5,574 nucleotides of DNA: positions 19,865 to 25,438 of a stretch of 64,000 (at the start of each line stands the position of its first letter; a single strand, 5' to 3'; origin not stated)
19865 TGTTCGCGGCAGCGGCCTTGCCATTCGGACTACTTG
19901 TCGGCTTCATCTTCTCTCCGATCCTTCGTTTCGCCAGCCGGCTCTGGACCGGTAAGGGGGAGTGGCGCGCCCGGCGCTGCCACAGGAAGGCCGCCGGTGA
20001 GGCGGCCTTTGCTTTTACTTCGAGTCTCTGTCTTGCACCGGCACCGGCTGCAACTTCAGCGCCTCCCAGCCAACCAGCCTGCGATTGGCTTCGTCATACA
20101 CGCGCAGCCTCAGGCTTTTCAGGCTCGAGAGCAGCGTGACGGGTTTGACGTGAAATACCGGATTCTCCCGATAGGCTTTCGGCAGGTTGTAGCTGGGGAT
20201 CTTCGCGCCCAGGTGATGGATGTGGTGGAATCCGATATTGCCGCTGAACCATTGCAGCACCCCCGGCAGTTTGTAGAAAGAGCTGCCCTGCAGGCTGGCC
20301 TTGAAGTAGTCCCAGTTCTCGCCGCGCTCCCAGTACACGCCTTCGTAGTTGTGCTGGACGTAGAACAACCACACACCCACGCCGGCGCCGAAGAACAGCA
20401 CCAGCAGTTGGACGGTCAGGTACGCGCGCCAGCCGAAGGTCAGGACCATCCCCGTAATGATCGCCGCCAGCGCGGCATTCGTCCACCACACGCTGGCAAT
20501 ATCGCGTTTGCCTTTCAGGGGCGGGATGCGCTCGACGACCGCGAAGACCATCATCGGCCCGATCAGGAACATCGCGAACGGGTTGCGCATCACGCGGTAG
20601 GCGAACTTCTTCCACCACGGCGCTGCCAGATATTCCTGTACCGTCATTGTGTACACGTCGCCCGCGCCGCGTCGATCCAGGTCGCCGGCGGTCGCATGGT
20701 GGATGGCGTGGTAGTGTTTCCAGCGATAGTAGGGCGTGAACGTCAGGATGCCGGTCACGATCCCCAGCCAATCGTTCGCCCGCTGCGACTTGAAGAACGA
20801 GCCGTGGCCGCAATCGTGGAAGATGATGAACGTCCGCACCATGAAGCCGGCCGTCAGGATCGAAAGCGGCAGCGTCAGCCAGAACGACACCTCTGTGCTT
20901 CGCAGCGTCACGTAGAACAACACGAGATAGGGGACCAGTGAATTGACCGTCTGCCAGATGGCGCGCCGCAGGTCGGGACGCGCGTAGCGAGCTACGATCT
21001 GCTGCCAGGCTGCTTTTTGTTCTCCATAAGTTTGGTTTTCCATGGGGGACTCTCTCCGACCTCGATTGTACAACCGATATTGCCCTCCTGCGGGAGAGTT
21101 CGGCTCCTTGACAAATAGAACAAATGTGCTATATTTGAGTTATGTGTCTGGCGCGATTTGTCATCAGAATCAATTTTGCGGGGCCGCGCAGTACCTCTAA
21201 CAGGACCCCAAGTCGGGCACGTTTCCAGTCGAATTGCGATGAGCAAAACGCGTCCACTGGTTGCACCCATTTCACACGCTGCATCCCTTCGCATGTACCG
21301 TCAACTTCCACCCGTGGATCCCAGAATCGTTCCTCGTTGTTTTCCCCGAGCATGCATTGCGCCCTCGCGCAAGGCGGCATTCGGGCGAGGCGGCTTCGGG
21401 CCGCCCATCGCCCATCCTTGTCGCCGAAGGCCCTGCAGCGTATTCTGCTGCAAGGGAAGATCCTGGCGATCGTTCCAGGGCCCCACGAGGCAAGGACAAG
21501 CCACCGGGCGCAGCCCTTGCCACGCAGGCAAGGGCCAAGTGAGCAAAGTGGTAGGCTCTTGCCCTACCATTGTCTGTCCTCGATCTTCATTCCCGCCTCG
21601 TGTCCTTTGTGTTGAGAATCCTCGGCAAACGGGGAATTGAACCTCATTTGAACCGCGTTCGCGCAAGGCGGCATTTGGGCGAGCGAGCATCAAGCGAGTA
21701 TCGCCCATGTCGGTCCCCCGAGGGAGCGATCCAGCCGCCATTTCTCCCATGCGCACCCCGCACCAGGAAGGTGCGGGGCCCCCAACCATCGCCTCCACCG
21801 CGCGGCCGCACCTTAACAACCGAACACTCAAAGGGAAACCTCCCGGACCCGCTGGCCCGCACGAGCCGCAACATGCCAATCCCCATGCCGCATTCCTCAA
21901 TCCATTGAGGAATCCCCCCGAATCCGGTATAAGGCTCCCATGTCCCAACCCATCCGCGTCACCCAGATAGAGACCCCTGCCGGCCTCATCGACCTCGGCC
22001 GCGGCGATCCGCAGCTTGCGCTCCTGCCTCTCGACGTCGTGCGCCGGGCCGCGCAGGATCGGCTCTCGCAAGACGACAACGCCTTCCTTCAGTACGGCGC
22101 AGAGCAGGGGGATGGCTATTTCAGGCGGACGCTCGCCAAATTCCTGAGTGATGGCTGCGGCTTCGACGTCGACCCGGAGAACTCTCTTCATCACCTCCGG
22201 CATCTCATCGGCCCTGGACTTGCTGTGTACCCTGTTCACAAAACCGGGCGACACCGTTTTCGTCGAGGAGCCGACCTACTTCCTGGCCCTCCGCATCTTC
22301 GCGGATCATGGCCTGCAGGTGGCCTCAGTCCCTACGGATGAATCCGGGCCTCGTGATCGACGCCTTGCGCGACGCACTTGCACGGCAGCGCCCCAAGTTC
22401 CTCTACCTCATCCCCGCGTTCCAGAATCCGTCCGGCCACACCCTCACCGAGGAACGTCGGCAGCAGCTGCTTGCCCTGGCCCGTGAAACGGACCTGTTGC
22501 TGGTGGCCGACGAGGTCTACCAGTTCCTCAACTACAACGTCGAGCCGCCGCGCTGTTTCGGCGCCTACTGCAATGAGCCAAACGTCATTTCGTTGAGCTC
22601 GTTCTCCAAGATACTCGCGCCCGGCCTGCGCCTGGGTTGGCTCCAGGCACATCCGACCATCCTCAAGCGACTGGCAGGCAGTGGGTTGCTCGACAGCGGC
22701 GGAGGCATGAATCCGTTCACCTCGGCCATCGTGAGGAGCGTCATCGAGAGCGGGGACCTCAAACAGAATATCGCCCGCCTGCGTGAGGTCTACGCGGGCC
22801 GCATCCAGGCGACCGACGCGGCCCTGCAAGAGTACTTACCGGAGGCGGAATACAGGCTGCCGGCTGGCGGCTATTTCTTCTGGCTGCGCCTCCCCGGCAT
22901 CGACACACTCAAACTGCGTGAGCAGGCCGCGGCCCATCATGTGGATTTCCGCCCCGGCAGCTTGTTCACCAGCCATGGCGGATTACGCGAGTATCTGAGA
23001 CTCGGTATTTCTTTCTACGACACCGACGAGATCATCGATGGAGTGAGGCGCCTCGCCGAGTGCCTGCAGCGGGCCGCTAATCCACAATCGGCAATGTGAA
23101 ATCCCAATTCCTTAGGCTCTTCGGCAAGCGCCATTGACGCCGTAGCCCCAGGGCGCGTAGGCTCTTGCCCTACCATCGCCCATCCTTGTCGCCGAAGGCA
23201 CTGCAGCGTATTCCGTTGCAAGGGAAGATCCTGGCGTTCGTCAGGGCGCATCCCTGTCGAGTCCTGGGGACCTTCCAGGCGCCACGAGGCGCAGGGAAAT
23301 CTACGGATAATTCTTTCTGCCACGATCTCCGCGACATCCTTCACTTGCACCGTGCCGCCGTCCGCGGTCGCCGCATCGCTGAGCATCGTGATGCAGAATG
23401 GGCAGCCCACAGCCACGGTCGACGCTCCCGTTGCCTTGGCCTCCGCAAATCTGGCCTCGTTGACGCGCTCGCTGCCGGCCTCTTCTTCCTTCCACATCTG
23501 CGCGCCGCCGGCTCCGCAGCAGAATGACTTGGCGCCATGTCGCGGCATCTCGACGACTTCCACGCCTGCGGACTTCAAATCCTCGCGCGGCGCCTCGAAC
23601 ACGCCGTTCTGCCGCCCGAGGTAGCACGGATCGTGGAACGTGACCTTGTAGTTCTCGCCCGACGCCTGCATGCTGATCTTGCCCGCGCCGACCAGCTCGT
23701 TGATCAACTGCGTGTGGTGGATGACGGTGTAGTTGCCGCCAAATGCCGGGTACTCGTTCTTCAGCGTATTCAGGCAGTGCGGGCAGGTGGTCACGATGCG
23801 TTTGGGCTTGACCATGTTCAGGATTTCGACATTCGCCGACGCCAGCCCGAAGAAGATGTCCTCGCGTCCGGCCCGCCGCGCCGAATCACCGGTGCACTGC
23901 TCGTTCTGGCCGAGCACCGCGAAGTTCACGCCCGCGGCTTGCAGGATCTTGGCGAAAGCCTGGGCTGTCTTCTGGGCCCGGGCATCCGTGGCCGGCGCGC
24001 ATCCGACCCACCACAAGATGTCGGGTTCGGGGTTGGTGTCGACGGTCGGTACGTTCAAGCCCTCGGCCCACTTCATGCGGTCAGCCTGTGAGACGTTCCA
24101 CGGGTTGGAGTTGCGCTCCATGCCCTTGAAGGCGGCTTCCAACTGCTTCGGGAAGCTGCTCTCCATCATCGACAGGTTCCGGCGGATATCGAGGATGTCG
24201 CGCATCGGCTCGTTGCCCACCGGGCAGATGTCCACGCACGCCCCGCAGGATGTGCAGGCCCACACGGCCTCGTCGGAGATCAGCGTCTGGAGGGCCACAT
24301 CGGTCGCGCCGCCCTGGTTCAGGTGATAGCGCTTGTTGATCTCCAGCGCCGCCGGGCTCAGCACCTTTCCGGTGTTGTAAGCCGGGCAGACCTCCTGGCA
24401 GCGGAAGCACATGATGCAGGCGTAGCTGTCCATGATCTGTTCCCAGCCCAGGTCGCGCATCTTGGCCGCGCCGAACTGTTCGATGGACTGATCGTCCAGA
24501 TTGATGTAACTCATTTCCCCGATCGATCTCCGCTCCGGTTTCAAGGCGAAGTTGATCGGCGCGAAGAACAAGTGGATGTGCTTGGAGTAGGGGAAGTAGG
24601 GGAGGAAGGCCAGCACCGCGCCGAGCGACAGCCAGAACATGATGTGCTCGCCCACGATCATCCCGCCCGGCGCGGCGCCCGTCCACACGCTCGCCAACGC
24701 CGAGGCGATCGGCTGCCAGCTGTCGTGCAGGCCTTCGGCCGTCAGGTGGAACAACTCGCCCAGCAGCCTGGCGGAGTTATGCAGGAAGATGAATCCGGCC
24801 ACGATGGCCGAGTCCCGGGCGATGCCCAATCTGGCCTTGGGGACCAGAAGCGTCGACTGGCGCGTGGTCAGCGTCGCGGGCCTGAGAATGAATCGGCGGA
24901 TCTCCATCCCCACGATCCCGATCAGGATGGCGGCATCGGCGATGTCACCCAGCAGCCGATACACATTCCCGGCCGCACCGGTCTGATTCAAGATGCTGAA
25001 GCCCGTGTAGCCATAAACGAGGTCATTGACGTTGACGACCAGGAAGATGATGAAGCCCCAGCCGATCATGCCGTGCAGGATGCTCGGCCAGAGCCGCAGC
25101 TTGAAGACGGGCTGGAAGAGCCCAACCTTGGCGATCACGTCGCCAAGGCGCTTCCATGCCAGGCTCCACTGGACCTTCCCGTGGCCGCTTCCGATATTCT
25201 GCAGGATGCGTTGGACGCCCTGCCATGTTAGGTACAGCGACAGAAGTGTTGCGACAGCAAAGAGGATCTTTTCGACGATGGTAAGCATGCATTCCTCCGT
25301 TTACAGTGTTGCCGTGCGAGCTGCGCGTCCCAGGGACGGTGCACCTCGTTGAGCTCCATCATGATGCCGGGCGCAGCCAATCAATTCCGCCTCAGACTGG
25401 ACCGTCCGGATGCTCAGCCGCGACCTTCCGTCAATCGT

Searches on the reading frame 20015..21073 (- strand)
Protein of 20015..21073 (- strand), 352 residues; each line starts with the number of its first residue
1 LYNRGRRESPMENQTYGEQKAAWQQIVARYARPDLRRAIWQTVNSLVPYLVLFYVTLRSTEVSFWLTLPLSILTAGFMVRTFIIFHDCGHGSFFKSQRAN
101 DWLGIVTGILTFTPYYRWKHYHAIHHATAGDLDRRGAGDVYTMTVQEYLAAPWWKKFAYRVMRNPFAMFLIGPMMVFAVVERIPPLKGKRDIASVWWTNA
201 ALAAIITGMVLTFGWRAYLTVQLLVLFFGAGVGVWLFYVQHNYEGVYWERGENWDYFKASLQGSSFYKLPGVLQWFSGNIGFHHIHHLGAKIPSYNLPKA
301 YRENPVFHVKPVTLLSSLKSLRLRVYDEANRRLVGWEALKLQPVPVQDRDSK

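Call 58: search_protein_families(library=pfam, proteins=[window:20015-21073:-], max_evalue=0.001)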
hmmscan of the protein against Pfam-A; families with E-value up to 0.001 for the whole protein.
window:20015-21073:- (352 aa): 1 family
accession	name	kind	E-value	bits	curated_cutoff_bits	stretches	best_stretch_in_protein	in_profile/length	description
PF00487.30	FA_desaturase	-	2e-33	116.7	29.7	1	64-303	2-237/253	Fatty acid desaturase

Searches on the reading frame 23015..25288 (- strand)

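Call 58: search_protein_families(library=pfam, proteins=[window:23015-25288:-], max_evalue=0.001)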
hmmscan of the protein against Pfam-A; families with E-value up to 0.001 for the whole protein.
window:23015-25288:- (757 aa): 10 families
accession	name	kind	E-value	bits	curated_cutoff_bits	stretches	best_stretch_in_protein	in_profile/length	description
PF02754.22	CCG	-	5e-34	116.7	20.6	2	549-636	1-84/85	Cysteine-rich domain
PF13183.11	Fer4_8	-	2.2e-11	44.5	27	1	289-358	3-67/68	4Fe-4S dicluster domain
PF13237.11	Fer4_10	-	1.2e-09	38.3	25.5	1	287-356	5-53/53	4Fe-4S dicluster domain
PF13187.11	Fer4_9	-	6.9e-09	36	27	1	290-358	1-50/52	4Fe-4S dicluster domain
PF12797.12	Fer4_2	-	1.4e-06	28.4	24.5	0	284-303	3-22/22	4Fe-4S binding domain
PF12838.12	Fer4_7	-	5.9e-05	23.9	27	1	291-358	2-51/52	4Fe-4S dicluster domain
PF13484.11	Fer4_16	-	9.6e-05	23.5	30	1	291-357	2-65/66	4Fe-4S double cluster binding domain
PF14697.11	Fer4_21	-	0.00018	22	35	0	344-357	40-53/59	4Fe-4S dicluster domain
PF13746.11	Fer4_18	-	0.00035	21.2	27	0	338-359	54-75/114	4Fe-4S dicluster domain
PF00037.32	Fer4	-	0.00082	19.5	21.1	0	345-358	8-21/24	4Fe-4S binding domain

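Call 59: search_protein_families(library=ncbifam, proteins=[window:23015-25288:-], max_evalue=0.0001)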
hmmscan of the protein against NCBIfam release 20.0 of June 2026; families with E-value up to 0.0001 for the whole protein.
window:23015-25288:- (757 aa): 24 families
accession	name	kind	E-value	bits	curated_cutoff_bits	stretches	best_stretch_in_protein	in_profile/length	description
NF004898.0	PRK06259.1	equivalog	4.5e-47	160.8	385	1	282-657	127-485/488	fumarate reductase (CoM/CoB) subunit TfrB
NF045670.1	quin_L_LdhH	equivalog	1.7e-33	115.9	800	1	418-657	463-706/706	L-lactate dehydrogenase (quinone) large subunit LdhH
NF045724.1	ferredox_TmcB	equivalog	1.3e-21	76.7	735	1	290-659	42-427/430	electron transfer complex ferredoxin TmcB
NF045663.1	diclust_near_Sec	equivalog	8.7e-19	67.1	530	1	330-620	340-606/759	pyridine nucleotide-disulfide oxidoreductase/dicluster-binding protein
NF045796.1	DsrK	equivalog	3.8e-15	55.5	400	1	326-598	100-375/453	sulfate reduction electron transfer complex DsrMKJOP subunit DsrK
NF008369.0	PRK11168.1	equivalog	4.2e-15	55.5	278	1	290-637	59-381/401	anaerobic glycerol-3-phosphate dehydrogenase subunit C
NF004616.0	PRK05950.1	subfamily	3.4e-13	49.3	228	1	283-372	141-233/238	succinate dehydrogenase iron-sulfur subunit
TIGR00384.1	dhsB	subfamily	5e-13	49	88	1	283-368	134-221/222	succinate dehydrogenase and fumarate reductase iron-sulfur protein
NF045711.1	sulf_resp_HmcF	equivalog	2.2e-10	39.9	750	1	291-638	62-427/457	sulfate respiration complex iron-sulfur protein HmcF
NF009051.0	PRK12385.1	equivalog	3.1e-10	39.9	333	1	286-365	144-225/244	succinate dehydrogenase/fumarate reductase iron-sulfur subunit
NF008434.0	PRK11274.1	equivalog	1e-09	37.9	333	0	539-641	295-393/409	glycolate oxidase subunit GlcF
NF009226.0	PRK12576.1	equivalog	9e-09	35.1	344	1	276-377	141-242/317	succinate dehydrogenase/fumarate reductase iron-sulfur subunit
NF009225.0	PRK12575.1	subfamily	1.5e-08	34.4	443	1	283-372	138-230/235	succinate dehydrogenase/fumarate reductase iron-sulfur subunit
NF009227.0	PRK12577.1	equivalog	2e-08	33.3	349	1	287-373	150-239/330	succinate dehydrogenase/fumarate reductase iron-sulfur subunit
NF038018.1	qmoC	equivalog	4.4e-08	33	300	0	334-386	53-104/360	quinone-interacting membrane-bound oxidoreductase complex subunit QmoC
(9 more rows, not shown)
